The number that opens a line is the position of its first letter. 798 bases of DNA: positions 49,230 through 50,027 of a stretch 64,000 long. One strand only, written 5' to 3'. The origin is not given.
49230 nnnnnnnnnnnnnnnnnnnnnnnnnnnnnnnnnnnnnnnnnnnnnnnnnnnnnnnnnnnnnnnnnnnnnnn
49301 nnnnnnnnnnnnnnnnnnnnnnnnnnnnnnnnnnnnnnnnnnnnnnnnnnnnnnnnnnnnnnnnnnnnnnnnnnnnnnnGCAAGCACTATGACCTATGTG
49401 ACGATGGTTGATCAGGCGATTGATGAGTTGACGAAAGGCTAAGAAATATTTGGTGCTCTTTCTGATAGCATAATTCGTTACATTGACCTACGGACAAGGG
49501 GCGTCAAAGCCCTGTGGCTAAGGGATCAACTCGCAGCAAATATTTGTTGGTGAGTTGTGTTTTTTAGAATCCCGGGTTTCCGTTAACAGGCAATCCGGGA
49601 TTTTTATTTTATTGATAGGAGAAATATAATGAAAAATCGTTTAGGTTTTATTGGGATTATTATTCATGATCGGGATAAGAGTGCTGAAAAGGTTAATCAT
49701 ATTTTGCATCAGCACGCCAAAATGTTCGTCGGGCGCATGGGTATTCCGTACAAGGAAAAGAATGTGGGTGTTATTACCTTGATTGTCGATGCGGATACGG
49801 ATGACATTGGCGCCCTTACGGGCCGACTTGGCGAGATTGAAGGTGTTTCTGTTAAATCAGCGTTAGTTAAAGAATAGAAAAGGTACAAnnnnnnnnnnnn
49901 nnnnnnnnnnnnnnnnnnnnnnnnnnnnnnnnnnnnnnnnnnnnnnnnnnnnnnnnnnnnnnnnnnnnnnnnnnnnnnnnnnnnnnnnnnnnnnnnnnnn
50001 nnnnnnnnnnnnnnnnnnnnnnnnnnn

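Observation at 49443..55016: Complete HydE/F/G maturation cluster headed by a TM1266-like regulator and an aspartase-like gene, behind a terminator-containing leader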

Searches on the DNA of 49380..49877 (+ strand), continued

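Call 29: search_with_rna_model(model_id=R1, source=window, start=49380, end=49660, filters=off, max_evalue=10, show_alignments=3)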
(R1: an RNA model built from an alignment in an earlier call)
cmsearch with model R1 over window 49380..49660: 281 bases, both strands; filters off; matches with E-value up to 10: 7.
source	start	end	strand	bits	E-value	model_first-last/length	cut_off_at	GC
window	49483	49529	+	11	0.0045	1-44/44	no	0.55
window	49575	49602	-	2.5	0.65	1-44/44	no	0.5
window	49576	49624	+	1.5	1.2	1-44/44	no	0.35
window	49459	49475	-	-1.6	7.5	1-44/44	no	0.24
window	49409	49448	+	-1.7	7.8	1-44/44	no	0.4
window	49481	49541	-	-1.9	8.8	1-44/44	no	0.54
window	49560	49571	-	-1.9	9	1-44/44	no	0.17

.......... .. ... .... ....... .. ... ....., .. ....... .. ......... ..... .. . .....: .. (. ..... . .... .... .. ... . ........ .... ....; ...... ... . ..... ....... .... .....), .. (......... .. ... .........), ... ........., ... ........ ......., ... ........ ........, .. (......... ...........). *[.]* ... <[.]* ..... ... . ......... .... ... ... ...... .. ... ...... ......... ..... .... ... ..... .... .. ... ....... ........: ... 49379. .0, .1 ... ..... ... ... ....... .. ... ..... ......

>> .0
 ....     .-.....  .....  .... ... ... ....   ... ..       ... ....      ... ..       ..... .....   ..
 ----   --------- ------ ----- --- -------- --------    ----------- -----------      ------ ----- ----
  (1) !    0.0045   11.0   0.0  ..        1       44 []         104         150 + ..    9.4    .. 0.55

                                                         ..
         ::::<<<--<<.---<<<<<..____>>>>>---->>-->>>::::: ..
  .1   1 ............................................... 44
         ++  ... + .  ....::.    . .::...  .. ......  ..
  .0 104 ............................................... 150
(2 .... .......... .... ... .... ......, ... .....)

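Call 41: search_with_rna_model(model_id=R1, sources=[window, L043, L048, L010, L098, L005, L044, L002, L024, L092, L032, L081, L025, L088, L008, L009, L082, L097, L084, L049, L090, L036, L086, L053, L061, L021, L064, L077, L094, L017, L075, L091, L095, L004, L045, L072, L035, L011, L058, L019, L046, L070, L018, L120, L129, L150, L123, L107, L130, L108, L110, L139, L100, L125, L126, L149, L115, L117, L151, L109, L111, L114, L138, L159, L112, L119, L127, L113, L157, L106, L142, L137, L104, L143, L154, L128, L144, L134, L152, L141, L135, L001, L012, L030, L057, L153, L076, L160, L038, L080, L079, L022, L013, L096, L140, L156, L056, L039, L067, L093], max_evalue=0.03, make_alignment=true)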
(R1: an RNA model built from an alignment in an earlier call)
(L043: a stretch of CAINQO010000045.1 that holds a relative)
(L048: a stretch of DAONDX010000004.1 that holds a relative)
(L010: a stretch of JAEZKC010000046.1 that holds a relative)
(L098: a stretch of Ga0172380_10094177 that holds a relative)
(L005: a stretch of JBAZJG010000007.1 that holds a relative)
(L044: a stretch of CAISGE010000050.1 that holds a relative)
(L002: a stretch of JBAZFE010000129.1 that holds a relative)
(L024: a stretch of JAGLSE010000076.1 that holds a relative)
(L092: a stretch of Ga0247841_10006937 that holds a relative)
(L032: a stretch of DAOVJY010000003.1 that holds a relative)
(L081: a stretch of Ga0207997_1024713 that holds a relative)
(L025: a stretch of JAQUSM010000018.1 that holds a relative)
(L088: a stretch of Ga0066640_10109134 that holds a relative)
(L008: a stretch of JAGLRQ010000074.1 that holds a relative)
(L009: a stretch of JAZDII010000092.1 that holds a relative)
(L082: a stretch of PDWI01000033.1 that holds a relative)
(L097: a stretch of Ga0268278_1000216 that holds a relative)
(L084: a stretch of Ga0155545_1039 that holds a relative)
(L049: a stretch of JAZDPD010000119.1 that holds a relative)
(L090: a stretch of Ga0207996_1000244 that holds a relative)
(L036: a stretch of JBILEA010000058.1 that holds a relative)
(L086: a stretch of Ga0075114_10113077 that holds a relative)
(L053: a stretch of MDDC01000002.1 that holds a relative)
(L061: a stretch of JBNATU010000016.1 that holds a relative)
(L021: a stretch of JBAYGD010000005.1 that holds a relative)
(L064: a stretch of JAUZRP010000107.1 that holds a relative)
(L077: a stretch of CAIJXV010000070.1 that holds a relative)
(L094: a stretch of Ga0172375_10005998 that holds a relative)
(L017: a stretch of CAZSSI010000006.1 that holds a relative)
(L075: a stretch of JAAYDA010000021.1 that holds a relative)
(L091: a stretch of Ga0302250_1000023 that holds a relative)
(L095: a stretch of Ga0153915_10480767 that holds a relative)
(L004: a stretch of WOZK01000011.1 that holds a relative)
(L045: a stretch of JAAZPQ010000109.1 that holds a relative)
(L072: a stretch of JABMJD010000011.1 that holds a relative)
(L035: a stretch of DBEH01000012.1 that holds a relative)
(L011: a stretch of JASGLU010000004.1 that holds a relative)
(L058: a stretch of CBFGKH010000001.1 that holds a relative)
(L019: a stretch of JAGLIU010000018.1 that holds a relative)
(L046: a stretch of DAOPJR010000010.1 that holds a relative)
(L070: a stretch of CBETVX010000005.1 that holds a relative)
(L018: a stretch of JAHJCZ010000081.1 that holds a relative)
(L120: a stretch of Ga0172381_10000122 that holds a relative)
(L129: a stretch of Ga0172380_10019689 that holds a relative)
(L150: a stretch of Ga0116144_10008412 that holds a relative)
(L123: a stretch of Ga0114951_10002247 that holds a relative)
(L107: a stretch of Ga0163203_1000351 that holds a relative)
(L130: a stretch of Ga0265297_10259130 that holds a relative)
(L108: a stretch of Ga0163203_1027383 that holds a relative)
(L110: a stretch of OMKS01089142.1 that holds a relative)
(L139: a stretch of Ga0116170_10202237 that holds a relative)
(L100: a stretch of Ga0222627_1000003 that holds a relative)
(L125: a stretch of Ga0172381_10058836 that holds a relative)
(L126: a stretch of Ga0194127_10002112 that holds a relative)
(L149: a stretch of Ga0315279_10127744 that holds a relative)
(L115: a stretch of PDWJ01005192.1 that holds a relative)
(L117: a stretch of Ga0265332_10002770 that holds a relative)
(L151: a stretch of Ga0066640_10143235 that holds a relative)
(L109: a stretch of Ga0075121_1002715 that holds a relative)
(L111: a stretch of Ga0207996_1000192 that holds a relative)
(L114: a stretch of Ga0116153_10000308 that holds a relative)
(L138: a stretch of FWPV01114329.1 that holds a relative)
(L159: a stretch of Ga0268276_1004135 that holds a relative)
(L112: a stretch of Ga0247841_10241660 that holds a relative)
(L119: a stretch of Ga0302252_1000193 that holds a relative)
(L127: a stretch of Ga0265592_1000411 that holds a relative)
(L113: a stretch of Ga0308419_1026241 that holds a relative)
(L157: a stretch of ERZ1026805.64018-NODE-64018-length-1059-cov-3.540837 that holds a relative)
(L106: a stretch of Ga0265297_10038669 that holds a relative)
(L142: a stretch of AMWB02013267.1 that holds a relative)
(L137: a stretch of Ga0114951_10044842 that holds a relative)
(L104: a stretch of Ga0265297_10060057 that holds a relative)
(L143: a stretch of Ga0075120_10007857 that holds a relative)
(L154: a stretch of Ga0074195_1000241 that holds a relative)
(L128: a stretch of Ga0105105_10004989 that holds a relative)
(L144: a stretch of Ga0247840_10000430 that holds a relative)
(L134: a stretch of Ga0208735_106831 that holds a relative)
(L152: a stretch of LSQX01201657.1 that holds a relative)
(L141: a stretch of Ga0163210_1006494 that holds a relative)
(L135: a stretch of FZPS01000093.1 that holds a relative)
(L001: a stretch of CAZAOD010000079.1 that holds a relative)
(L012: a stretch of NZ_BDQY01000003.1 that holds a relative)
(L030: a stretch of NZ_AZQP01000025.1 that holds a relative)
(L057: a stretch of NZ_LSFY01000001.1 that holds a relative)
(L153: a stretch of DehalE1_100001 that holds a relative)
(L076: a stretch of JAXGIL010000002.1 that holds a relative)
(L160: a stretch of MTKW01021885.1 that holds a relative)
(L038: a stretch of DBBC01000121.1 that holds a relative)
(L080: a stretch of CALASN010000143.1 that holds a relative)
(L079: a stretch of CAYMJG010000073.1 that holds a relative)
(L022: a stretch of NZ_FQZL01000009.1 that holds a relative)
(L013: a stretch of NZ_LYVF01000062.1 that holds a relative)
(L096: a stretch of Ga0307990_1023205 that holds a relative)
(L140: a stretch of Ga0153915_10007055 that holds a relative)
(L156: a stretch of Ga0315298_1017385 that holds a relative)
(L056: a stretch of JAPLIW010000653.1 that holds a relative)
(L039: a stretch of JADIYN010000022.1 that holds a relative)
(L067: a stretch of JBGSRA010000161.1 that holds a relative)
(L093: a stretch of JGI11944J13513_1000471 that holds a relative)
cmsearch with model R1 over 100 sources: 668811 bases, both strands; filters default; matches with E-value up to 0.03: 57.
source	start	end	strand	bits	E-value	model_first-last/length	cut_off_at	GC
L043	3828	3871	+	55.1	5.4e-11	1-44/44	no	0.5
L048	3831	3876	+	52.1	3.2e-10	1-44/44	no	0.43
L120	3832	3878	+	50.5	8.3e-10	1-44/44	no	0.51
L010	3874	3916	+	50.1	1e-09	1-44/44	no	0.58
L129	1274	1317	+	48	3.5e-09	1-44/44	no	0.59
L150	3878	3922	+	47.5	4.7e-09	1-44/44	no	0.64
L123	3868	3911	+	47.3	5.4e-09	1-44/44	no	0.57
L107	3853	3898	+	46.8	7.1e-09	1-44/44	no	0.61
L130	230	275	+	45.9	1.3e-08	1-44/44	no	0.46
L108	1083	1128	+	45.6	1.4e-08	1-44/44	no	0.48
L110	697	740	+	44.5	2.8e-08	1-44/44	no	0.5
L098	1446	1489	+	44.4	3e-08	1-44/44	no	0.5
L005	3893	3939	+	44.3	3.2e-08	1-44/44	no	0.64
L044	307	355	+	44.2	3.3e-08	1-44/44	no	0.53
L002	987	1033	+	43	7e-08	1-44/44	no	0.53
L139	363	410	+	42.6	8.5e-08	1-44/44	no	0.54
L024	3879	3922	+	41.1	2e-07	1-44/44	no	0.39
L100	3895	3938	+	41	2.2e-07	1-44/44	no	0.41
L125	449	494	+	40.3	3.3e-07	1-44/44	no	0.5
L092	3450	3493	+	39.3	6.2e-07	1-44/44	no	0.61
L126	3887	3928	+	38.5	9.9e-07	1-44/44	no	0.64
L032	3650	3692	+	36.8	2.7e-06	1-44/44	no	0.44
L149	1464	1507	+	36.6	2.9e-06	1-44/44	no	0.59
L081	1279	1322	+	36.5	3.2e-06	1-44/44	no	0.45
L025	3660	3703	+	36.4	3.3e-06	1-44/44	no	0.48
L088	29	70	+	35.5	5.7e-06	1-44/44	no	0.48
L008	3858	3901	+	35.1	7e-06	1-44/44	no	0.52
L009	3893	3933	+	33.7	1.7e-05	1-44/44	no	0.49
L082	3834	3876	+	33.5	1.8e-05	1-44/44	no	0.53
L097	3789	3831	+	33.2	2.2e-05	1-44/44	no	0.37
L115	3738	3780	+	32.2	4e-05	1-44/44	no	0.44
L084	3861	3906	+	31.4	6.4e-05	1-44/44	no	0.54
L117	3904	3944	+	31.2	7.2e-05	1-44/44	no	0.41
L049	3539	3580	+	30.2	0.00013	1-44/44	no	0.57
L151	220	263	+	30.1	0.00014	1-44/44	no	0.45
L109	3898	3940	+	30.1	0.00014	1-44/44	no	0.56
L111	3898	3940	+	30.1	0.00014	1-44/44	no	0.56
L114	3503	3553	+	29.4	0.0002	1-44/44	no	0.47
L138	1454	1499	+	29.1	0.00025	1-44/44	no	0.67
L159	3850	3898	+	28.5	0.00034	1-44/44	no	0.47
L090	3894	3937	+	28.4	0.00038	1-44/44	no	0.52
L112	209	258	+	26.5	0.0012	1-44/44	no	0.58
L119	3775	3816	+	26.1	0.0014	1-44/44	no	0.43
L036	3867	3907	+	25.1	0.0027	1-44/44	no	0.59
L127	3688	3731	+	25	0.0028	1-44/44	no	0.45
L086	54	95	+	24.5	0.0037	1-44/44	no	0.38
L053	3745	3784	+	24.4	0.0039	1-44/44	no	0.6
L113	1824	1873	+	24.3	0.0041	1-44/44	no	0.44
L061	61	102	+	24.3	0.0041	1-44/44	no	0.6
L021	3815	3857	+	23.7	0.0058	1-44/44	no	0.53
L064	1662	1703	-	23.1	0.0083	1-44/44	no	0.57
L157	603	643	+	22.8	0.0099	1-44/44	no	0.46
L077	3887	3931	+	22.4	0.013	1-44/44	no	0.58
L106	2225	2272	+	22.2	0.014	1-44/44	no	0.46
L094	1854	1894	+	21.5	0.021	1-44/44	no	0.44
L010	1627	1708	+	21.2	0.026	1-44/44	no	0.48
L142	1040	1083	+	21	0.029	1-44/44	no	0.55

Alignment A6: 57 matches aligned to the model, 111 columns, each read 5' to 3' on its own strand. Consensus structure (alignment columns), stored with it:
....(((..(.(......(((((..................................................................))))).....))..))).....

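Call 46: build_rna_model(alignment_id=A6)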
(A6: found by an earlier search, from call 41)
Model R2 built from alignment A6 (57 sequences, 111 columns); structure: stored with the alignment.
model positions 44; base pairs 10; branch points 0; effective number of sequences 57; information 0.937 bits per position. Calibrated on 0.2 Mb of random sequence (short: E-values are rough).
structure used (alignment columns):
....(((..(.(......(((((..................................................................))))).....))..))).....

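Call 47: search_with_rna_model(model_id=R2, sources=[window, L001, L002, L003, L004, L005, L006, L007, L008, L009, L010, L011, L012, L013, L014, L015, L016, L017, L018, L019, L020, L021, L022, L023, L024, L025, L026, L027, L028, L029, L030, L031, L032, L033, L034, L035, L036, L037, L038, L039, L040, L041, L042, L043, L044, L045, L046, L047, L048, L049, L050, L051, L052, L053, L054, L055, L056, L057, L058, L059, L060, L061, L062, L063, L064, L065, L066, L067, L068, L069, L070, L071, L072, L073, L074, L075, L076, L077, L078, L079, L080], max_evalue=2, make_alignment=true)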
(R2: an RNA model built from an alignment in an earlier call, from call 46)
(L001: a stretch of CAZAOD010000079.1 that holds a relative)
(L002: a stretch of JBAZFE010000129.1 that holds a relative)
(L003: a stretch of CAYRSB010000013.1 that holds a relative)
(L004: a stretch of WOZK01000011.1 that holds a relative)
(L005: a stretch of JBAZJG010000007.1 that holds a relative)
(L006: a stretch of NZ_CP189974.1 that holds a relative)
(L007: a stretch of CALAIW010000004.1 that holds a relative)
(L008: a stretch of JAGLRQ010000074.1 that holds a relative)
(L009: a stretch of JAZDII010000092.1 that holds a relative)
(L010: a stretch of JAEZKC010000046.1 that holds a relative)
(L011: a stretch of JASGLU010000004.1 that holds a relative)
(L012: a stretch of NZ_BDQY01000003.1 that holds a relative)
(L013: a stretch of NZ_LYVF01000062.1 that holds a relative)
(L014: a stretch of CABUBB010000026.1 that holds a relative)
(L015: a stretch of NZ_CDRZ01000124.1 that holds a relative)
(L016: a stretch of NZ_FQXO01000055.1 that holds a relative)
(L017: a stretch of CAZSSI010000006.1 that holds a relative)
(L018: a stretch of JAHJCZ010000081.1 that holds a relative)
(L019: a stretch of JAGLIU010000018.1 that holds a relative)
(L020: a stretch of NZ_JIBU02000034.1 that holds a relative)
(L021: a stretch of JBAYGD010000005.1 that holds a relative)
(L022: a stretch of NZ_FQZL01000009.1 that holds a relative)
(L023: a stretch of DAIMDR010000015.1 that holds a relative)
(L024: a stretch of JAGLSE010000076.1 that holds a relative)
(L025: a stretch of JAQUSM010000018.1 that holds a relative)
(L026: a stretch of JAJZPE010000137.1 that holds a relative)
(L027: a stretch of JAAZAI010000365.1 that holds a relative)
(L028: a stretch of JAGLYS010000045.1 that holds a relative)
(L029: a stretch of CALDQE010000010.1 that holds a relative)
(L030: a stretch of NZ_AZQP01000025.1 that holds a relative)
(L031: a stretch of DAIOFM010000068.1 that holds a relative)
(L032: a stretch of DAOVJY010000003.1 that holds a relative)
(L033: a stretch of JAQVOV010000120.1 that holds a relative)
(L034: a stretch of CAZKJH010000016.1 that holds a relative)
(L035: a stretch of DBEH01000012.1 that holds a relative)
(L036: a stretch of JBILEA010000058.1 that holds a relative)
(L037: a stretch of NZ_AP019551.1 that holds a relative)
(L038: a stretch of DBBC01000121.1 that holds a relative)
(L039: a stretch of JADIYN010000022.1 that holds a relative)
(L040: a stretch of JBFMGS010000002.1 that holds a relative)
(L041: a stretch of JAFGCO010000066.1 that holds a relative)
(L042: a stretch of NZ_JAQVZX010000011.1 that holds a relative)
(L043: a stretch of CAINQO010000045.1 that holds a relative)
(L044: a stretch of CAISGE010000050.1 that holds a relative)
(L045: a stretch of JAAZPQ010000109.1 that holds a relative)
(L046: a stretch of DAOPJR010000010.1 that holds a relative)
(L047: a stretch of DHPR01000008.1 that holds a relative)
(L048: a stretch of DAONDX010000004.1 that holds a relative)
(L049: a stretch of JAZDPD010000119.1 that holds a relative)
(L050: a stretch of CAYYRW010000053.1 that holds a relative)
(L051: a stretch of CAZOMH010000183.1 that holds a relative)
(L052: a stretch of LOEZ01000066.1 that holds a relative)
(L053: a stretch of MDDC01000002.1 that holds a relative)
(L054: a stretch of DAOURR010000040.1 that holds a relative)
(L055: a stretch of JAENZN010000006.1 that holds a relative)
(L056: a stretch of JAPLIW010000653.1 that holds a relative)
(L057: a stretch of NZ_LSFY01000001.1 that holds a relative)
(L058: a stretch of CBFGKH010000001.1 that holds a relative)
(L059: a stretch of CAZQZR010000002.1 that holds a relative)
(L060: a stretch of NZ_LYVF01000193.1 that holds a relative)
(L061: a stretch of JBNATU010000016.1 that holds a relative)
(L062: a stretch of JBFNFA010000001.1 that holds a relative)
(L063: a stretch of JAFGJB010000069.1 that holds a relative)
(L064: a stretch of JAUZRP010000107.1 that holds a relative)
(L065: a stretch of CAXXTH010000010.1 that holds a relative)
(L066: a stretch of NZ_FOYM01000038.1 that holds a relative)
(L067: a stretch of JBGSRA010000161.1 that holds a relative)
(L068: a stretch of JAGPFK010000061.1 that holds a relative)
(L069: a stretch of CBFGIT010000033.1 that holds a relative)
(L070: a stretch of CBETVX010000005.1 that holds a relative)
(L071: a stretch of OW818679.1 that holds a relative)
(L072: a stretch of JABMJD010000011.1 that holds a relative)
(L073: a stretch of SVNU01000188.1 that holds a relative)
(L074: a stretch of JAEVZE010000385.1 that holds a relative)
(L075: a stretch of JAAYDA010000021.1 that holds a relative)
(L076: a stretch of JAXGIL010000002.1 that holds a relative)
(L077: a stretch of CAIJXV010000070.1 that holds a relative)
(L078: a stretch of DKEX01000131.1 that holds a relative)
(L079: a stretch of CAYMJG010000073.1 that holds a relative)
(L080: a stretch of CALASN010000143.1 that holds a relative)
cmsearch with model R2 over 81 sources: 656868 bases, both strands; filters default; matches with E-value up to 2: 51.
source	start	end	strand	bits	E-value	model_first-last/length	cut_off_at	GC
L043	3828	3871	+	53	5.9e-11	1-44/44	no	0.5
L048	3831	3876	+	50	3.7e-10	1-44/44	no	0.43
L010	3874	3916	+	47.1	2.2e-09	1-44/44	no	0.58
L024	3879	3922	+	45.9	4.6e-09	1-44/44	no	0.39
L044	307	355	+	42.5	3.8e-08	1-44/44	no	0.53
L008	3858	3901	+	42.4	3.9e-08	1-44/44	no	0.52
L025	3660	3703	+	41.9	5.3e-08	1-44/44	no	0.48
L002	987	1033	+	41.1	9e-08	1-44/44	no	0.53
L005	3893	3939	+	39.6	2.2e-07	1-44/44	no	0.64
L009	3893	3933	+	37.4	8.5e-07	1-44/44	no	0.49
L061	61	102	+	35.5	2.7e-06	1-44/44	no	0.6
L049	3539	3580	+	35.1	3.4e-06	1-44/44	no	0.57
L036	3867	3907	+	34.9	4e-06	1-44/44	no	0.59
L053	3745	3784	+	34.8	4.2e-06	1-44/44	no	0.6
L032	3650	3692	+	33.2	1.1e-05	1-44/44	no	0.44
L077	3887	3931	+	32.6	1.7e-05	1-44/44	no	0.58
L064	1662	1703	-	32.3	2e-05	1-44/44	no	0.57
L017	3868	3909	+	32.1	2.3e-05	1-44/44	no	0.6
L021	3815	3857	+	31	4.5e-05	1-44/44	no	0.53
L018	3860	3904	+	28.9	0.00016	1-44/44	no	0.47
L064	3882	3921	+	27.6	0.00036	1-44/44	no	0.55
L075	1242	1282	+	24.8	0.002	1-44/44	no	0.46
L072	3875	3917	+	24.2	0.0029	1-44/44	no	0.56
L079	2768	2810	+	23.9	0.0035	1-44/44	no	0.51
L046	3813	3851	+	23.7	0.0038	1-44/44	no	0.51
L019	3866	3907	+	22.9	0.0066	1-44/44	no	0.57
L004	3529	3576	+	21.8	0.013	1-44/44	no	0.5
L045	3889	3932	+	21.8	0.013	1-44/44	no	0.5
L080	3904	3942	+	21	0.021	1-44/44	no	0.62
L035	2814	2855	+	20.3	0.032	1-44/44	no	0.74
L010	1627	1708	+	20.3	0.032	1-44/44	no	0.48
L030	3894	3933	+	19.6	0.049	1-44/44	no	0.4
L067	3767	3805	+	19.4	0.054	1-44/44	no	0.51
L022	3796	3836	+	19.2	0.064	1-44/44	no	0.44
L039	3787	3825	+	19.1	0.066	1-44/44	no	0.51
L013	3757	3800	+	18.9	0.075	1-44/44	no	0.55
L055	3720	3761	+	18.6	0.094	1-44/44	no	0.38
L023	4331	4374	+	18.1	0.12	1-44/44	no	0.48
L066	3833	3880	+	17.3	0.2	1-44/44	no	0.62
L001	876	921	+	16.9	0.26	1-44/44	no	0.48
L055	4258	4298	+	16.6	0.3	1-44/44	no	0.39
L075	1201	1228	+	16.5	0.33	6-38/44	no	0.61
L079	537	624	+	16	0.46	1-44/44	no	0.56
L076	3905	3944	+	15.8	0.51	1-44/44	no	0.32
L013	3813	3854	+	15.7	0.53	1-44/44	no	0.67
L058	3850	3892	+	14.8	0.95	1-44/44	no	0.6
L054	3878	3919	+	14.1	1.4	1-44/44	no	0.5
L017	1646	1733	+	13.8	1.8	1-44/44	no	0.66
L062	3878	3918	+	13.7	1.9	1-44/44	no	0.44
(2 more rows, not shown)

Alignment A7: 51 matches aligned to the model, 117 columns, each read 5' to 3' on its own strand. Consensus structure (alignment columns), stored with it:
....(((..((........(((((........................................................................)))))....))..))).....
